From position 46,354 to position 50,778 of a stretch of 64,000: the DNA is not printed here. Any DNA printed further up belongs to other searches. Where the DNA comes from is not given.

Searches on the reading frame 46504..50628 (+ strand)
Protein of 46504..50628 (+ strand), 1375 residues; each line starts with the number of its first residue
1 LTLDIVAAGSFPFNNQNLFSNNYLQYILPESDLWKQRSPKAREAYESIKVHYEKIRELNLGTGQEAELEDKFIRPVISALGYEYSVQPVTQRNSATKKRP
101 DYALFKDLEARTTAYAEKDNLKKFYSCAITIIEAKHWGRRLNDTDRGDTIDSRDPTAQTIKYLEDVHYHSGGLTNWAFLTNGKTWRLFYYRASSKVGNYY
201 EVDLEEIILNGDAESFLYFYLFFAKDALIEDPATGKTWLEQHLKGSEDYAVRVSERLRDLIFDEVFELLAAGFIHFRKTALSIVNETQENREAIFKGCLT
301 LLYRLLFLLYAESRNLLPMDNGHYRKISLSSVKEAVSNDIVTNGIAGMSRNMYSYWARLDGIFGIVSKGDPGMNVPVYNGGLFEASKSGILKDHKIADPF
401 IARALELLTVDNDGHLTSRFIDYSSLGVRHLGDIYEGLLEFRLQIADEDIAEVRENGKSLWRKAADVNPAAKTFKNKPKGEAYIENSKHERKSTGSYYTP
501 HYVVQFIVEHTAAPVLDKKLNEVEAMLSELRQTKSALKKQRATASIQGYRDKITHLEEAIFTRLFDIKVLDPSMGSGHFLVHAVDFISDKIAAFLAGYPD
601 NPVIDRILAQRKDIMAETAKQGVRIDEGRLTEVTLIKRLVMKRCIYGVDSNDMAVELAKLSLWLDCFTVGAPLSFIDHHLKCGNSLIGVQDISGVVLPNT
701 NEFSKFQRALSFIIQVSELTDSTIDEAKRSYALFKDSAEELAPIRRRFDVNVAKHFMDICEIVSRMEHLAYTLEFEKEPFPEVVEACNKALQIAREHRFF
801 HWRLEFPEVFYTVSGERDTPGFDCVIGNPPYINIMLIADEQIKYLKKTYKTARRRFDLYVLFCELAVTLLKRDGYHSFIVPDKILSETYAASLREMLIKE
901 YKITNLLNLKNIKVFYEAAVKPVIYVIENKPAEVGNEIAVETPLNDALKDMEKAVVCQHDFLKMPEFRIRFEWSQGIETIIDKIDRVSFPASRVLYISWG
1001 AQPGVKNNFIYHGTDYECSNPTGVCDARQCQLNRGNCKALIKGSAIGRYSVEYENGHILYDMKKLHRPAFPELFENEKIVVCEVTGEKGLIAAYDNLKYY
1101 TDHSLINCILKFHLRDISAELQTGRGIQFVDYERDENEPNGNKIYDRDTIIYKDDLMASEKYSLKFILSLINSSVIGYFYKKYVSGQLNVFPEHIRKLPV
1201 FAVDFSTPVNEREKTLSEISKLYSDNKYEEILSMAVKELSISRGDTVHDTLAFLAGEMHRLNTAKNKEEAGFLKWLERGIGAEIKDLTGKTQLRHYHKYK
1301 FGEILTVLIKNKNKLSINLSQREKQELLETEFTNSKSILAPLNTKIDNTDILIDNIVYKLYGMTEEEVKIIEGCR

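Call 73: search_protein_families(library=pfam, proteins=[window:46504-50628:+], max_evalue=0.001)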
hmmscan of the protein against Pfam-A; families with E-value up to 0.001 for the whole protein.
window:46504-50628:+ (1375 aa): 4 families
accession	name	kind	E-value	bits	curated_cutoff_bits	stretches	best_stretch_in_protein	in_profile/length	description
PF07669.17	Eco57I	-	8e-38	130.7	25.3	1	644-915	2-171/171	Eco57I restriction-modification methylase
PF02384.22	N6_Mtase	-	2.2e-11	44.1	20.4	1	818-933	122-236/311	N-6 DNA Methylase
PF12950.13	TaqI_C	-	1.8e-10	41.5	26.5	1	1040-1111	3-72/118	TaqI-like C-terminal specificity domain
PF20473.4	MmeI_Mtase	-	1.4e-06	28.2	27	1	559-665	13-85/259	MmeI, DNA-methyltransferase domain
